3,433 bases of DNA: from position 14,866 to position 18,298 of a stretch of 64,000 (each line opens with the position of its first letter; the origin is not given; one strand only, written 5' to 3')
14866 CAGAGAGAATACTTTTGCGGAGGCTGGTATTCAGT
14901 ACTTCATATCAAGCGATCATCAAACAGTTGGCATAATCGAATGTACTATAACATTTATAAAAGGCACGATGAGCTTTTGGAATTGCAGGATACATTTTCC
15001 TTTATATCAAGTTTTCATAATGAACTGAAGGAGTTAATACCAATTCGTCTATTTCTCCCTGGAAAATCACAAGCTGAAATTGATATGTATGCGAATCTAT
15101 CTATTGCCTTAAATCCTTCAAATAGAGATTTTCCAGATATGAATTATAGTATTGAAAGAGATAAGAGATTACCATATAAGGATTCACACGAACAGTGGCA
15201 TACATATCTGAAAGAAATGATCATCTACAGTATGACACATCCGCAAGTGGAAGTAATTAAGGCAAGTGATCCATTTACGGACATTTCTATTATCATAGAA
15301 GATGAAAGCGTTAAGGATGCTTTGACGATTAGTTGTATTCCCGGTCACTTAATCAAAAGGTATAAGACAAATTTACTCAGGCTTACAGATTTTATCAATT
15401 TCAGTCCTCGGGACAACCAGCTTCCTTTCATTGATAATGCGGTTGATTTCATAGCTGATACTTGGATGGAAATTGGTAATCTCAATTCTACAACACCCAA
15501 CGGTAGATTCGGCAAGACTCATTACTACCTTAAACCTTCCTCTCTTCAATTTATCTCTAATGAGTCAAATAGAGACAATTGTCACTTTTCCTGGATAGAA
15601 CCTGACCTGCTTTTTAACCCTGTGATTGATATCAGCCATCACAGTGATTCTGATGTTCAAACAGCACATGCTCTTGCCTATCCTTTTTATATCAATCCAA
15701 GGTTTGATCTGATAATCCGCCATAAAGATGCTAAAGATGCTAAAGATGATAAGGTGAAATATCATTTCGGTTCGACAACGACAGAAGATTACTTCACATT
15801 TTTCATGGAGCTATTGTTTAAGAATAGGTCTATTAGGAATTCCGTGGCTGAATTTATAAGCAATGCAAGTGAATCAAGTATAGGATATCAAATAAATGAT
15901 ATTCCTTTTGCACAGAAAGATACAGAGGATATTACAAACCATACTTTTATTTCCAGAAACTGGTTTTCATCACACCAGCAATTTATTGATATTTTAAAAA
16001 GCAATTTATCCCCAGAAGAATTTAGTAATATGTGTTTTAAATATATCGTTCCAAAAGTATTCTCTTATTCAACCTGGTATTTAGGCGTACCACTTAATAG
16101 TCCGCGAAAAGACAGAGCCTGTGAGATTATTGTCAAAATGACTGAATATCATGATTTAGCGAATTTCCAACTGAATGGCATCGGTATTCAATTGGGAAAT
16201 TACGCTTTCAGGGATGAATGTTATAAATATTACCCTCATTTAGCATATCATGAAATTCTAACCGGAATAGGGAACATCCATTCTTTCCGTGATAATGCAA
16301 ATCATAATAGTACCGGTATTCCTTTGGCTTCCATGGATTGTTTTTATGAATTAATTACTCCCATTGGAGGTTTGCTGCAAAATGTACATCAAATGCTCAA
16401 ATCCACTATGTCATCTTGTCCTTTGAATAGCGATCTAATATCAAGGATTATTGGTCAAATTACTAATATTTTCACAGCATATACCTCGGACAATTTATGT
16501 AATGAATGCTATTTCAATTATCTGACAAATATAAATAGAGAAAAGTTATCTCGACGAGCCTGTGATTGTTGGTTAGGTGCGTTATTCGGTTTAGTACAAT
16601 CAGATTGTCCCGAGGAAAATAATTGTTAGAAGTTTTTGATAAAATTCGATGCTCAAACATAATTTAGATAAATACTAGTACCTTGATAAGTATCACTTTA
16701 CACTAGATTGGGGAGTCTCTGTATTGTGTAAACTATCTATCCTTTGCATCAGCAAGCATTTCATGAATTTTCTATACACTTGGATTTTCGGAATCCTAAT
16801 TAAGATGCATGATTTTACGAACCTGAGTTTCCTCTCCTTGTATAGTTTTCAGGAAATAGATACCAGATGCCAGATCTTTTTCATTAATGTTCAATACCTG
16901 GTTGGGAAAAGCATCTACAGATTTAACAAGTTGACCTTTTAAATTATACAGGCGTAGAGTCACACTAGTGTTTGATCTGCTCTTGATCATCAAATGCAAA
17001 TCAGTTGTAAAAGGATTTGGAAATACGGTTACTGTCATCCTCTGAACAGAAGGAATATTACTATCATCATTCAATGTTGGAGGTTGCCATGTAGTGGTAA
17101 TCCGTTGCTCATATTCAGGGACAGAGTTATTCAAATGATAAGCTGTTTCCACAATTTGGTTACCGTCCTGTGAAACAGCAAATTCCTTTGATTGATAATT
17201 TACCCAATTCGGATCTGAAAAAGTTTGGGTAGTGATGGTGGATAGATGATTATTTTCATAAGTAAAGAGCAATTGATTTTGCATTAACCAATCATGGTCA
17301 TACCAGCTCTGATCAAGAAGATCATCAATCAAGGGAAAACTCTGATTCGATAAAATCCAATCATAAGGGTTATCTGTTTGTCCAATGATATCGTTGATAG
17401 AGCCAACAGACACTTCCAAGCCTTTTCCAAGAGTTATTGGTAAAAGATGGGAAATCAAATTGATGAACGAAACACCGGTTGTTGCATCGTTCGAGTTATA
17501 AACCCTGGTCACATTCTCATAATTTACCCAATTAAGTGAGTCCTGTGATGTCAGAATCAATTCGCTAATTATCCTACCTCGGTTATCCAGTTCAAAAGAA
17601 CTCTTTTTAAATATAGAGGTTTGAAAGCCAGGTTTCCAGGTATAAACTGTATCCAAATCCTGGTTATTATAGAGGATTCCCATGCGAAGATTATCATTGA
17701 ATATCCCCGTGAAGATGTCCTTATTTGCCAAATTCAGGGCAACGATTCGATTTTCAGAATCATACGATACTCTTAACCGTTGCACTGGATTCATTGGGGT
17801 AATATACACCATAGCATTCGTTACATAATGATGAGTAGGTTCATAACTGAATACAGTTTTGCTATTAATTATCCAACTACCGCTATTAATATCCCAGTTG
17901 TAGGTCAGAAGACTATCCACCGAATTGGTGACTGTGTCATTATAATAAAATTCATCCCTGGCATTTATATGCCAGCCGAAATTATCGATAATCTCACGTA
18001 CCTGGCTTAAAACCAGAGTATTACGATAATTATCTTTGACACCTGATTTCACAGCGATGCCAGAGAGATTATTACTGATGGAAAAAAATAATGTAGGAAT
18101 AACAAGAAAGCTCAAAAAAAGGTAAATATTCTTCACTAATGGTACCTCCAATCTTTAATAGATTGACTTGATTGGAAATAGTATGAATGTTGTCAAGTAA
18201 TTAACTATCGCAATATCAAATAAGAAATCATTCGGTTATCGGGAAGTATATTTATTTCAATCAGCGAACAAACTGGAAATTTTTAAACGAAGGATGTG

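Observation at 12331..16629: Internal architecture of the 1432-aa protein: catalytic KaiC-like domain, degenerate second copy, Cys/His-rich tail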

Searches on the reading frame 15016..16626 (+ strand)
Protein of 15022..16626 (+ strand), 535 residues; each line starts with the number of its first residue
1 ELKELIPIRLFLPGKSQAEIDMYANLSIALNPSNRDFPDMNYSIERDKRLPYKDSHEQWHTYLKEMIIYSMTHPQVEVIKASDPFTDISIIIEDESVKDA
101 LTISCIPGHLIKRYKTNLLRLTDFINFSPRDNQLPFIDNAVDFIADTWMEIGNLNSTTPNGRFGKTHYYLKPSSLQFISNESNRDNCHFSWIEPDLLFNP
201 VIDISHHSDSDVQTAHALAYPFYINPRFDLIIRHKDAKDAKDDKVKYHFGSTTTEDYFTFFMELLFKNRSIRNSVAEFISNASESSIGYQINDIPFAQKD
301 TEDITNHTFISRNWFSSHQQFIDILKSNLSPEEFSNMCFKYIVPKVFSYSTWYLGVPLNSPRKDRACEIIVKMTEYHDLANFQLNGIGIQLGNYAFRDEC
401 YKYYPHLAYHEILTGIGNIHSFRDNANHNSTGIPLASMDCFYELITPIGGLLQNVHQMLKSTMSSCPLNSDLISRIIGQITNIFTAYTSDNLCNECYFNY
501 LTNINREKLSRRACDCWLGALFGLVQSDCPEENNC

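Call 24: search_solved_structures(query=A5, max_evalue=10, show_alignments=2)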
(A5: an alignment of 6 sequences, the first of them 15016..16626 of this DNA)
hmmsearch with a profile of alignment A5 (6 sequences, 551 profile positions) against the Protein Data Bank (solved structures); distinct sequences matched with E-value up to 10: 0.
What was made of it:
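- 15022..16485 (+): Family-1 solute-binding-protein (MalE-like, PBP type II) domain (aa ~898-1385) with large lineage-specific inserts. Landmark motifs are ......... (aa 903-911), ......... (1116-1124), TTEDYF (1150-1155), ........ (1209-1216), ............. (1249-1261) and GIGIQL (1283-1288). The family-only profile found nothing in PDB (call 24).
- Tried and rejected: No hit (call 24).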

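Call 41: predict_structure(alignment_id=A6)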
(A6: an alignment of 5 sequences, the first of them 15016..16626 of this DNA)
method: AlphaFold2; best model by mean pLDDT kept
length: 537 residues; sequences in the alignment: 5
mean_pLDDT: 33.4   pTM: 0.27
mean pLDDT of the five models: 33.4, 32.0, 31.9, 31.8, 28.7
residues with pLDDT >= 90: 0; 70-90: 1; 50-70: 56; < 50: 480
segments of 3 or more residues with pLDDT < 50: 1-231, 240-269, 289-291, 293-315, 342-471, 477-537
pLDDT, mean of each block of 10 residues (from residue 1): 24 29 29 29 27 30 32 27 26 26 26 30 25 27 25 28 24 25 33 26 24 23 29 53 36 32 37 61 55 40 41 50 61 64 40 25 28 24 22 22 25 34 36 28 27 32 40 48 41 39 38 37 35 32
secondary structure, 60 per line:
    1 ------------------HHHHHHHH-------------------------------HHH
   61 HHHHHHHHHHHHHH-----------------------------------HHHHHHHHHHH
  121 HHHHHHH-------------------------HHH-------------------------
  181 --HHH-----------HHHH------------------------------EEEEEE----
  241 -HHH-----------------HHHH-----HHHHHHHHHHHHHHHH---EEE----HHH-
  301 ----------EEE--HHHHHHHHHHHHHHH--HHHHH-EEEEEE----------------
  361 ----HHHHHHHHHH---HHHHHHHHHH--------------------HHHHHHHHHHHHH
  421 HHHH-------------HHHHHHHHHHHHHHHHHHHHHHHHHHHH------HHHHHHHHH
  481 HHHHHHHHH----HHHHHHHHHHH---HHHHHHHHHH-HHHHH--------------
elements in order: H19-26 H58-74 H110-127 H197-200 E231-236 H262-265 H271-286 E290-292 E311-313 H316-330 H333-337 E339-344 H365-374 H378-387 H408-424 H438-465 H472-489 H494-504 H508-517 H519-523
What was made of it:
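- On Family-1 solute-binding proteins (SBP_bac_1 / SBP_bac_8, PBP type II): The AF2 model of aa 896-1432 had a mean pLDDT of 33 and was not usable (call 41).
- The family-only profile hits nothing in PDB (call 24), and the AF2 model of this region failed (pLDDT 33, call 41).
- Tried and rejected: Mean pLDDT was 33, so the model was unusable and no fold search was run on it (call 41).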

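Call 68: search_solved_structures(query=A9, max_evalue=10, show_alignments=4)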
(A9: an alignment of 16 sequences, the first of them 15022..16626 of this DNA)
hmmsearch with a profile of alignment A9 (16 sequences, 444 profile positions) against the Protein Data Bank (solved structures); distinct sequences matched with E-value up to 10: 14.
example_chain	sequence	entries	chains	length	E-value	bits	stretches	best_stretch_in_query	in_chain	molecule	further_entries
6dtq_A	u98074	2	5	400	1.5e-12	50.5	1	108-411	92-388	maltose-binding protein MalE3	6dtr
1eu8_A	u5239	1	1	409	3.3e-12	49.4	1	115-413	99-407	TREHALOSE/MALTOSE BINDING PROTEIN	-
5ci5_A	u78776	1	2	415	2.9e-06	29.8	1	128-401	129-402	Extracellular solute-binding protein family 1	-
6j9w_A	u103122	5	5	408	0.00067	22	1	105-398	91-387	ABC transporter, periplasmic substrate-binding protein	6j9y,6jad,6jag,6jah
6jar_A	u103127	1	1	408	0.00068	22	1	105-398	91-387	ABC transporter, periplasmic substrate-binding protein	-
5ysb_A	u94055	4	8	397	0.001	21.4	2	108-184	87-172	Lin1841 protein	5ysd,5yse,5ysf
6jam_A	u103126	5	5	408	0.0012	21.1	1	105-324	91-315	ABC transporter, periplasmic substrate-binding protein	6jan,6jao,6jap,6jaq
6jal_A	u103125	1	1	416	0.0013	21.1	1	105-324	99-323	ABC transporter, periplasmic substrate-binding protein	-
7nbz_A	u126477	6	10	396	0.0013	21.1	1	122-398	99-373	Sulfoquinovosyl binding protein | Sulfoquinovosyl glycerol-binding protein SmoF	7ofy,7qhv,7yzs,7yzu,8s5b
6jai_A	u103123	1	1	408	0.0089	18.3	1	105-398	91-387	ABC transporter, periplasmic substrate-binding protein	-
6jaz_A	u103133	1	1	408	0.011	18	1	105-195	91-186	ABC transporter, periplasmic substrate-binding protein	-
6jb0_A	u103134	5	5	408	0.023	16.9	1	105-195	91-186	ABC transporter, periplasmic substrate-binding protein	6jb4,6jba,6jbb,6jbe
9r1o_A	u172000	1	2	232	0.39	12.9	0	377-418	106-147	sc-apCC-6-DPH-NR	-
8qad_A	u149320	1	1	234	1.5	11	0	377-417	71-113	sc-apCC-6-LLIA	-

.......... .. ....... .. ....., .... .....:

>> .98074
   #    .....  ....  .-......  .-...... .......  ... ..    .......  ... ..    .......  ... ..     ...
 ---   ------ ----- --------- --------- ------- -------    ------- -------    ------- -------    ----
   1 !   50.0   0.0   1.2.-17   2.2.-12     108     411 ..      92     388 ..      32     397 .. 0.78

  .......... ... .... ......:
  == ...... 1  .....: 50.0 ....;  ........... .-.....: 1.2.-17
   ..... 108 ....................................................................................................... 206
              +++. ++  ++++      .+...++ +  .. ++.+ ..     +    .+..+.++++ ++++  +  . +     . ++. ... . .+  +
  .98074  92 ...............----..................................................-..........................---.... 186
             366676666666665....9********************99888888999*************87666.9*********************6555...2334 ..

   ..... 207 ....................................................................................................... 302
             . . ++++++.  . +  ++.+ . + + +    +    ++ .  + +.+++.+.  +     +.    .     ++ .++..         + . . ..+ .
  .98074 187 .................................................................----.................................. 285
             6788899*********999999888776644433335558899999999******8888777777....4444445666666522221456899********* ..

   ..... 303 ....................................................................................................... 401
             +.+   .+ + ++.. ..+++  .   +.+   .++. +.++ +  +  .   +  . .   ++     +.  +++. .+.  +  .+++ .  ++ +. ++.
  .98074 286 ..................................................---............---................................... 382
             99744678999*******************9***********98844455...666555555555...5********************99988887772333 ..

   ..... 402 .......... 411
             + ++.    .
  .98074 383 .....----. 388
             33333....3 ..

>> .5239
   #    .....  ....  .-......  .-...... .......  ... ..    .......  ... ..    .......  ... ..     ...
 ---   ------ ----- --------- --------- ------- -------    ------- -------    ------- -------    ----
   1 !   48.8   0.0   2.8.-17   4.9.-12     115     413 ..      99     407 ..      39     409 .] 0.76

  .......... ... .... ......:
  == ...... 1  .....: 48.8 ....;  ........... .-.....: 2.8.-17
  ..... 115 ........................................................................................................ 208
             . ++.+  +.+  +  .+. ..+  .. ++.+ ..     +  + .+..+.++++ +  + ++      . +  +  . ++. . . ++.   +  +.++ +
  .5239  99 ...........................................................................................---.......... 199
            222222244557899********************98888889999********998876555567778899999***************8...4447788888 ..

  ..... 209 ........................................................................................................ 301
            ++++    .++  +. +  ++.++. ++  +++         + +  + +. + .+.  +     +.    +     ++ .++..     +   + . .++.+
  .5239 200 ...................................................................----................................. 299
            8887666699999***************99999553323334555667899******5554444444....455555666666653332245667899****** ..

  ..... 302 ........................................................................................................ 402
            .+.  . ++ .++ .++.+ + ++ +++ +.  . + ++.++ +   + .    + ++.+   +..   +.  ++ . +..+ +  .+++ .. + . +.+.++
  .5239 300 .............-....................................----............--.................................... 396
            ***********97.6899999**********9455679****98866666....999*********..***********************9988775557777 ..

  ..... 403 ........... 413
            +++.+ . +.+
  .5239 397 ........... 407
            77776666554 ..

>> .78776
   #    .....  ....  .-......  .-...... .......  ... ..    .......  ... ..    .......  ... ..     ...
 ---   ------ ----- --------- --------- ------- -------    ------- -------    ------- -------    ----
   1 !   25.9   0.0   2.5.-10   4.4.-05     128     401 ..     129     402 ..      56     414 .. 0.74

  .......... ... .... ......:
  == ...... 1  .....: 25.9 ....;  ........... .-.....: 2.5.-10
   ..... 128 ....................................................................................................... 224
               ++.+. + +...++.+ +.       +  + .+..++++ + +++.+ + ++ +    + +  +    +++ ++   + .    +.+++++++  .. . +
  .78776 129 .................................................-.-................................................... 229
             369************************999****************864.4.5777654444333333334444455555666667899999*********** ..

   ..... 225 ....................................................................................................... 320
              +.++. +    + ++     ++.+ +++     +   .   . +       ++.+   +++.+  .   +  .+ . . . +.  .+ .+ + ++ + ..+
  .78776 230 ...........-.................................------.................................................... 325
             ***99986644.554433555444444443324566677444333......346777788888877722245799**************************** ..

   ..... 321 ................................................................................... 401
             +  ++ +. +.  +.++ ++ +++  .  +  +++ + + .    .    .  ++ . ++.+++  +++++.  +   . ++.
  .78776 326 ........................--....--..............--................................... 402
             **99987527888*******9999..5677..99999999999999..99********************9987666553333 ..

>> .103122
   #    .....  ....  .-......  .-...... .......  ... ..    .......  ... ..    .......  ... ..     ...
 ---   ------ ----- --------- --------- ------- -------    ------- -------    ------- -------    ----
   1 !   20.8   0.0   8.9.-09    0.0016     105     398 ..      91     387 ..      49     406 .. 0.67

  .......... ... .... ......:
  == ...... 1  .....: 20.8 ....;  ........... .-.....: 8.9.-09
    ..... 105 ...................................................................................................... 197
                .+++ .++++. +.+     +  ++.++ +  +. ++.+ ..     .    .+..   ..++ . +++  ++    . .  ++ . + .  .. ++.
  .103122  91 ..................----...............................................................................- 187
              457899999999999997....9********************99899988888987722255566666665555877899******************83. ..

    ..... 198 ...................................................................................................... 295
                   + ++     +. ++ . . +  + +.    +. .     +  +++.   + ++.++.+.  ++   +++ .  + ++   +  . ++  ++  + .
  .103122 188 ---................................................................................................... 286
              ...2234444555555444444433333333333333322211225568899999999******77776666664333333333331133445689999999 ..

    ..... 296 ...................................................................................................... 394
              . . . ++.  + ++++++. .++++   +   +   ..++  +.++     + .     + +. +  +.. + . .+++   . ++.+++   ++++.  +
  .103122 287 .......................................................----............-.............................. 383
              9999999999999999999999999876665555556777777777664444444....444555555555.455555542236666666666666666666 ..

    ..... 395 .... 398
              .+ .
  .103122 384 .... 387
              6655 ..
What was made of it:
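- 15022..16485 (+): The 16-sequence profile A9 against PDB gives MalE3 6dtq E=1.5e-12, TMBP 1eu8 E=3.3e-12, 5ci5 E=2.9e-6 and others (call 68).
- On Family-1 solute-binding proteins (SBP_bac_1 / SBP_bac_8, PBP type II): The profile of 16 C-domains gives 6dtq E=1.5e-12 and 1eu8 E=3.3e-12, aligned over positions 108-411 of 444 (call 68).
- Closest known: Family-1 extracellular solute-binding proteins of ABC transporters. Same: There is significant profile similarity over about 300 aligned positions, including the 'vPyy.n..ll.y', '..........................' and terminal-helix motifs (call 68).
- The best PDB matches of the C-domain are sugar binders: MalE3, trehalose/maltose-binding protein, and a sulfoquinovosyl-glycerol binder (call 68).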

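Call 89: search_dna_similar(query=window:15022-16626:+, collection=plasmids, mode=protein, max_evalue=0.001, max_rows=10)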
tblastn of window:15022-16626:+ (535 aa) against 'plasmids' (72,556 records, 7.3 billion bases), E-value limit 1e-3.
No match.

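Call 95: search_protein_families(library=pfam, alignment_id=A9, max_evalue=1)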
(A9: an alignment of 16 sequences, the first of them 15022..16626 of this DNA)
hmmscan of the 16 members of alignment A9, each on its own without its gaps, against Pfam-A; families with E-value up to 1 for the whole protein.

A. member 1, window:15022-16626:+ (535 aa): 0 families

B. families by the number of members that match (of 16 scanned): 15 families
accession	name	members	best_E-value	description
PF13416.11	SBP_bac_8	3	0.0032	Bacterial extracellular solute-binding protein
PF12322.14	T4_baseplate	1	0.0014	T4 bacteriophage base plate protein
PF12205.13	GIT1_C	1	0.049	G protein-coupled receptor kinase-interacting protein 1 C term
PF09008.15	Head_binding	1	0.063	Head binding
PF01547.30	SBP_bac_1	1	0.084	Bacterial extracellular solute-binding protein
PF24409.1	wHTH-PRTase_assc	1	0.085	wHTH-PRTase associated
PF06353.17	DUF1062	1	0.12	Protein of unknown function (DUF1062)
PF18501.6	REC1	1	0.17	Alpha helical recognition lobe domain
PF04305.20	DUF455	1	0.17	Protein of unknown function (DUF455)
PF18731.6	HEPN_Swt1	1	0.18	Swt1-like HEPN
PF01704.24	UDPGP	1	0.19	UTP--glucose-1-phosphate uridylyltransferase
PF12402.13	nlz1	1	0.23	NocA-like zinc-finger protein 1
PF17282.7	DUF5347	1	0.25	Family of unknown function (DUF5347)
PF02467.21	Whib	1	0.26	Transcription factor WhiB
PF19034.5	RnlA-toxin_DBD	1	0.65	RNase LS, bacterial toxin DBD domain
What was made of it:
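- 15022..16485 (+): SBP_bac_8 is the only Pfam family hit by several single members (3 of 16, best E=0.0032, call 95).
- Closest known: Family-1 extracellular solute-binding proteins of ABC transporters. Different: Single sequences stay below the Pfam thresholds (call 95).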

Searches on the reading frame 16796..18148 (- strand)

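Call 3: search_protein_families(library=pfam, proteins=[window:16796-18148:-], max_evalue=0.1)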
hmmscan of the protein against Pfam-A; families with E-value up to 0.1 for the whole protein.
window:16796-18148:- (450 aa): 1 family
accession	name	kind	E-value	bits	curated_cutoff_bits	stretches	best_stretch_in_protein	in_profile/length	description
PF18962.6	Por_Secre_tail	-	9e-13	48.8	27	1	375-446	1-73/75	Secretion system C-terminal sorting domain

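Call 4: search_protein_families(library=padloc, proteins=[window:16796-18148:-], max_evalue=0.1)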
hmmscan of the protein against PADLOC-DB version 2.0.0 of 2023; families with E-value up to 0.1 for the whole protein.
window:16796-18148:- (450 aa): 0 families
